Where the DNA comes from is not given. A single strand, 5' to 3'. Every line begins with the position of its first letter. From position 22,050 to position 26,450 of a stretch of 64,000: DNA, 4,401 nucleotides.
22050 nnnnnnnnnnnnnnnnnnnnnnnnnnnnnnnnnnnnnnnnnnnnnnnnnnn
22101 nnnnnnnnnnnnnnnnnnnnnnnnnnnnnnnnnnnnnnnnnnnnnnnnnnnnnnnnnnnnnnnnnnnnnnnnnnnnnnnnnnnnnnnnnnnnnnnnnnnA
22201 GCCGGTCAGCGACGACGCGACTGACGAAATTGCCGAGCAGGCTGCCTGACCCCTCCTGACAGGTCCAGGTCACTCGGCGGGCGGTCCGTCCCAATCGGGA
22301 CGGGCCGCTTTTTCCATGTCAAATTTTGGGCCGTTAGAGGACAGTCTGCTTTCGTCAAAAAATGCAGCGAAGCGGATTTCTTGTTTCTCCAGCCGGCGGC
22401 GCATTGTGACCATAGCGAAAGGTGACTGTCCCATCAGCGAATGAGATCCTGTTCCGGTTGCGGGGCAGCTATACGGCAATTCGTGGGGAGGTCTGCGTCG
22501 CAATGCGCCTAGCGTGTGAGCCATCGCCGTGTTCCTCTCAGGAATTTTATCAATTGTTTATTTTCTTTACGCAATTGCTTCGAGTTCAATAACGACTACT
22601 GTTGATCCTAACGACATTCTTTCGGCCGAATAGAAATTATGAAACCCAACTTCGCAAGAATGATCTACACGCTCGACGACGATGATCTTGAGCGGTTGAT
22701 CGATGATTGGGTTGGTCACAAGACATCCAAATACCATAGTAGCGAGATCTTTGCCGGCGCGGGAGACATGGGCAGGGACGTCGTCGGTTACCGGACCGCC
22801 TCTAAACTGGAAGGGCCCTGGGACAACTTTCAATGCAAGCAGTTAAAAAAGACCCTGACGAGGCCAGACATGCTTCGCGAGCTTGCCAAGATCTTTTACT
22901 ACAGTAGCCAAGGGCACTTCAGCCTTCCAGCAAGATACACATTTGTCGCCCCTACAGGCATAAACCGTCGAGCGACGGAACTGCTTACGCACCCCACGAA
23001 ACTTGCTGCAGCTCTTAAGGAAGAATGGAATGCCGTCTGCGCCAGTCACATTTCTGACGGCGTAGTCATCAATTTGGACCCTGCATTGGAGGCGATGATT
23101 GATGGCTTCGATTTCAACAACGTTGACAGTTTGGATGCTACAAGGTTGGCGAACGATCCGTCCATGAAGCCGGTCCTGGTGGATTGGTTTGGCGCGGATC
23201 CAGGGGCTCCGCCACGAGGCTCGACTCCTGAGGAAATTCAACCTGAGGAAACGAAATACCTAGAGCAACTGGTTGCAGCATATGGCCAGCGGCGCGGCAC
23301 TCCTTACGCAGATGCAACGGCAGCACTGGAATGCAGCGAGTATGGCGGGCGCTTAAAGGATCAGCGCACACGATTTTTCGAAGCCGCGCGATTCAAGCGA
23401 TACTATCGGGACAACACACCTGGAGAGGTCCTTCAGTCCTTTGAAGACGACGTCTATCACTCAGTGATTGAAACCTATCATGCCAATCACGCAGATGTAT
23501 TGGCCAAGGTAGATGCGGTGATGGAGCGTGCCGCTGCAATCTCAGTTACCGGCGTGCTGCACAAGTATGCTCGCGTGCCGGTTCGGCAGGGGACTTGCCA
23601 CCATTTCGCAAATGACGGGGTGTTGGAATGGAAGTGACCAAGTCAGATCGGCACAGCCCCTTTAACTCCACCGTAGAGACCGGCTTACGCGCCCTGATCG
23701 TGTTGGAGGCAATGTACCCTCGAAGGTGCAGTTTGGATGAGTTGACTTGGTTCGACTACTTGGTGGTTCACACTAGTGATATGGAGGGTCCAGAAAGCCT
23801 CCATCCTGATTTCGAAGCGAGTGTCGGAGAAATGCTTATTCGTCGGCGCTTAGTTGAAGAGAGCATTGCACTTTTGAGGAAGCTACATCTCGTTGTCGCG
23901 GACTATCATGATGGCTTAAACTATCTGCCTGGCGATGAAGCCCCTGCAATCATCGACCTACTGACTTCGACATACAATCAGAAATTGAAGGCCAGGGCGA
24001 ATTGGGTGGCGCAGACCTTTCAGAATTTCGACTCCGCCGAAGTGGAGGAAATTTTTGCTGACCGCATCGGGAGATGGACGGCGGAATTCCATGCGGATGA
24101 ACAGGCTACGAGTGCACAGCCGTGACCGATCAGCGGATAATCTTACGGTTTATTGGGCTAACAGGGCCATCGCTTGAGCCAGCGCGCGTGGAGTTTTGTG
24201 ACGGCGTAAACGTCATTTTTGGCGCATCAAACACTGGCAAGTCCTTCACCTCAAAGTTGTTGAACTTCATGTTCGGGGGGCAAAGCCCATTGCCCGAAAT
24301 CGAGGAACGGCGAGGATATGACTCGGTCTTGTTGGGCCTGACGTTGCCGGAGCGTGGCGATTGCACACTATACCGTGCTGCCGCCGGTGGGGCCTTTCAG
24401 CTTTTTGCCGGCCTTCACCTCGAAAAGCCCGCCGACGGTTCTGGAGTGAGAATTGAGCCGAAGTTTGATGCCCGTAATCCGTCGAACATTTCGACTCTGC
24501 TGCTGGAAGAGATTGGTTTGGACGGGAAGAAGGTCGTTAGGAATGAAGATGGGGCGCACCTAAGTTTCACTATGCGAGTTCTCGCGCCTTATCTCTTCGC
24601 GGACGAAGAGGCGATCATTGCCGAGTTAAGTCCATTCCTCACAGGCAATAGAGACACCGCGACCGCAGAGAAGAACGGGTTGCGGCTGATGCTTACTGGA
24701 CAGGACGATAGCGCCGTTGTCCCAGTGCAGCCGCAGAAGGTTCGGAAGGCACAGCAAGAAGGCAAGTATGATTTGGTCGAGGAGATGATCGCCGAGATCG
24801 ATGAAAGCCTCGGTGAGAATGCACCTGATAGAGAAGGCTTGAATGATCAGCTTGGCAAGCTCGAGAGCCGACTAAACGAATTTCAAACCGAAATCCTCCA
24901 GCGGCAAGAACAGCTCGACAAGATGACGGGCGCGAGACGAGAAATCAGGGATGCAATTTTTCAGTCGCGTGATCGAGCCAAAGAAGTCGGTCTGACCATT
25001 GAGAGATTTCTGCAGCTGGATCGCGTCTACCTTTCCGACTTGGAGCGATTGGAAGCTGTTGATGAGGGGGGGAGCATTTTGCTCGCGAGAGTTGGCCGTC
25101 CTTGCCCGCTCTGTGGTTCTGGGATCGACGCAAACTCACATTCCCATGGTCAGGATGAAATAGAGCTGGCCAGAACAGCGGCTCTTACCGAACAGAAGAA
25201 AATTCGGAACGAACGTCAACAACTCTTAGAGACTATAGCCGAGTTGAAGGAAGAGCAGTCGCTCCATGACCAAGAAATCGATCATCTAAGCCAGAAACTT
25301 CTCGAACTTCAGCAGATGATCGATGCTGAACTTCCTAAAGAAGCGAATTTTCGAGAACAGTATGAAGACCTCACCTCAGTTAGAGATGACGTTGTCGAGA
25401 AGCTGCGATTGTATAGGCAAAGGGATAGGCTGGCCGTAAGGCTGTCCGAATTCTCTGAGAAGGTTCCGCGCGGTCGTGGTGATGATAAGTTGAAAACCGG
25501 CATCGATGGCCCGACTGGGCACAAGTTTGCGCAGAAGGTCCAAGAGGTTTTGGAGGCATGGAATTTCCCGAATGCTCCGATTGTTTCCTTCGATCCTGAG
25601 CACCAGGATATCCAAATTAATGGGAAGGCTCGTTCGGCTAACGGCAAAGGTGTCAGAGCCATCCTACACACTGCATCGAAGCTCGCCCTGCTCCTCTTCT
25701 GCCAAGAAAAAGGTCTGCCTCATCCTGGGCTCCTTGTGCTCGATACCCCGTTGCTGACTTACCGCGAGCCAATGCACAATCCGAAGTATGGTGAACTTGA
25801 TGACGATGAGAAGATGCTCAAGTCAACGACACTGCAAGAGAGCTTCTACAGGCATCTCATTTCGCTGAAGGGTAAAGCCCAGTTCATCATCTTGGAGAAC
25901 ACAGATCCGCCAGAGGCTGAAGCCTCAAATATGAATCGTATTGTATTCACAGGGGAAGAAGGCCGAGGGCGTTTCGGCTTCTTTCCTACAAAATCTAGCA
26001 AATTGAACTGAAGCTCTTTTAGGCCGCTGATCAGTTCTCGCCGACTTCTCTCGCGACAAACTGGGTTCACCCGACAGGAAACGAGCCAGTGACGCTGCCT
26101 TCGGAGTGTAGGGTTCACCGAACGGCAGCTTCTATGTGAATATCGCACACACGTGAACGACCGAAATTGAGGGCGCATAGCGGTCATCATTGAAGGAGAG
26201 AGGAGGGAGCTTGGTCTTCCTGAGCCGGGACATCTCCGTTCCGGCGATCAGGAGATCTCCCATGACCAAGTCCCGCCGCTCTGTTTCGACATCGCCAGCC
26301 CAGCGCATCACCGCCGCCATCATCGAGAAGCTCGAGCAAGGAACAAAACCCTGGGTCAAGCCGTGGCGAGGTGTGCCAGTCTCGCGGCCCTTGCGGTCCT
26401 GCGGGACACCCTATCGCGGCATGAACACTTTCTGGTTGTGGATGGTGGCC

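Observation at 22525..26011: ICE-borne three-gene nuclease / middle component / SMC-like ATPase operon (ABC-3C / Lamassu-DdmABC-like architecture) in the leading region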

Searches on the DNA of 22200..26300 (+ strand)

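Call 64: search_rna_families(source=window, start=22200, end=26300, threshold=evalue, max_evalue=1)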
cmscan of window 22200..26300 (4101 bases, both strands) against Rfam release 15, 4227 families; matches with E-value up to 1: 0.
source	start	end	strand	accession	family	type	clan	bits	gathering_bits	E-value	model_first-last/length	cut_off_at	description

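Call 66: search_dna_similar(query=window:22326-26181:+, collection=plasmids, mode=near, max_rows=10)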
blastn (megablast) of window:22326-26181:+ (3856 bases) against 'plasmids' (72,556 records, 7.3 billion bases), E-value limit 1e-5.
No match.

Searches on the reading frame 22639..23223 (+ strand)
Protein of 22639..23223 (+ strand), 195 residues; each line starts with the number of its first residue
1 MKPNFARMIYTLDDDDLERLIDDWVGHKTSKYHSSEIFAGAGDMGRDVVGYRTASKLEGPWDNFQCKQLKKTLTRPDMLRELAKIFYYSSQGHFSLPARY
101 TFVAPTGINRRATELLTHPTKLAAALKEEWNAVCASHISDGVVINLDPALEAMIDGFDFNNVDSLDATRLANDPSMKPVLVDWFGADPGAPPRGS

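Call 61: predict_structure(alignment_id=A3)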
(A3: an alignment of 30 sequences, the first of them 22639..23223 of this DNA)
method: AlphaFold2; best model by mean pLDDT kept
length: 195 residues; sequences in the alignment: 30
mean_pLDDT: 93.3   pTM: 0.87
mean pLDDT of the five models: 93.3, 91.9, 90.5, 90.4, 89.2
residues with pLDDT >= 90: 164; 70-90: 25; 50-70: 5; < 50: 1
segments of 3 or more residues with pLDDT < 50: none
pLDDT, mean of each block of 10 residues (from residue 1): 89 95 96 91 89 88 92 96 97 96 96 96 98 95 96 98 96 95 86 64
secondary structure, 60 per line:
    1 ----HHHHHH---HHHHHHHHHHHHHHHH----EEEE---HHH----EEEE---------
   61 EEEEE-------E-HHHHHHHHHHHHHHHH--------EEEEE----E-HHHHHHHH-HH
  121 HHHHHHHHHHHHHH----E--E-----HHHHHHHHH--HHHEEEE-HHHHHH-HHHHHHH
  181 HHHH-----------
elements in order: H5-10 H14-29 E34-37 E48-51 E61-65 H75-90 E99-103 H110-117 H119-134 H148-156 E162-165 H167-172 H174-184

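Call 63: fold_search(model_id=the predicted structure, library=pdb)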
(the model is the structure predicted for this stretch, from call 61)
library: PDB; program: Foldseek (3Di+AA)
matches with E <= 10: 308; with E <= 0.001: 0
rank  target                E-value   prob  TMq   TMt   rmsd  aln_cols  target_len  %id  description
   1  6vm5                  5.0e-03  0.96  0.38  0.21   8.2       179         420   15  Structure of Moraxella osloensis Cap4 SAVED/CARF-domain containing receptor (released 2020-06-17)
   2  4f0q_D                1.7e-02  0.89  0.38  0.20  10.3       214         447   11  MspJI Restriction Endonuclease - P21 Form (released 2012-08-08)
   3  6wan_F                2.2e-02  0.89  0.40  0.22   8.3       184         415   15  Structure of Acinetobacter baumannii Cap4 SAVED/CARF-domain containing receptor with the cyclic trinucleotide 3'3'3'-c (released 2020-06-17)
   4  8zue_A                2.3e-02  0.91  0.44  0.20   7.4       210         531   13  cryo-electron microscopy (cryo-EM) structure of the Hachiman defense system from Escherichia coli (released 2025-03-26)
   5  4f0p_A                4.2e-02  0.75  0.37  0.19   6.9       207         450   10  MspJI Restriction Endonuclease - P31 Form (released 2012-08-08)
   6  6wam_F                4.5e-02  0.77  0.39  0.21   8.4       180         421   14  Structure of Acinetobacter baumannii Cap4 SAVED/CARF-domain containing receptor (released 2020-06-17)
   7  6wan_D                4.8e-02  0.75  0.39  0.21   8.3       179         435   14  Structure of Acinetobacter baumannii Cap4 SAVED/CARF-domain containing receptor with the cyclic trinucleotide 3'3'3'-c (released 2020-06-17)
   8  6vm6_B                4.8e-02  0.66  0.38  0.20   8.3       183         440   15  Structure of Acinetobacter baumannii Cap4 SAVED/CARF-domain containing receptor with the cyclic trinucleotide 2'3'3'-c (released 2020-06-17)
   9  6vm6_C                5.1e-02  0.66  0.38  0.20   8.3       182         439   15  Structure of Acinetobacter baumannii Cap4 SAVED/CARF-domain containing receptor with the cyclic trinucleotide 2'3'3'-c (released 2020-06-17)
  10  6wam_A                6.5e-02  0.66  0.39  0.21   8.3       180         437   14  Structure of Acinetobacter baumannii Cap4 SAVED/CARF-domain containing receptor (released 2020-06-17)
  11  6vm6_E                6.5e-02  0.63  0.38  0.21   8.3       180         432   14  Structure of Acinetobacter baumannii Cap4 SAVED/CARF-domain containing receptor with the cyclic trinucleotide 2'3'3'-c (released 2020-06-17)
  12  6wam_B                7.3e-02  0.60  0.38  0.20   9.9       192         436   14  Structure of Acinetobacter baumannii Cap4 SAVED/CARF-domain containing receptor (released 2020-06-17)
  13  6vm6_A                7.8e-02  0.54  0.37  0.20   8.3       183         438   14  Structure of Acinetobacter baumannii Cap4 SAVED/CARF-domain containing receptor with the cyclic trinucleotide 2'3'3'-c (released 2020-06-17)
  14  6vm6_F                8.3e-02  0.47  0.35  0.19  10.1       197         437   13  Structure of Acinetobacter baumannii Cap4 SAVED/CARF-domain containing receptor with the cyclic trinucleotide 2'3'3'-c (released 2020-06-17)
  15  9g1x_E                8.3e-02  0.35  0.32  0.31  12.2       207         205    8  Yeast RNA polymerase I elongation complex stalled by an apurinic site, 11-subunit (released 2025-06-18)
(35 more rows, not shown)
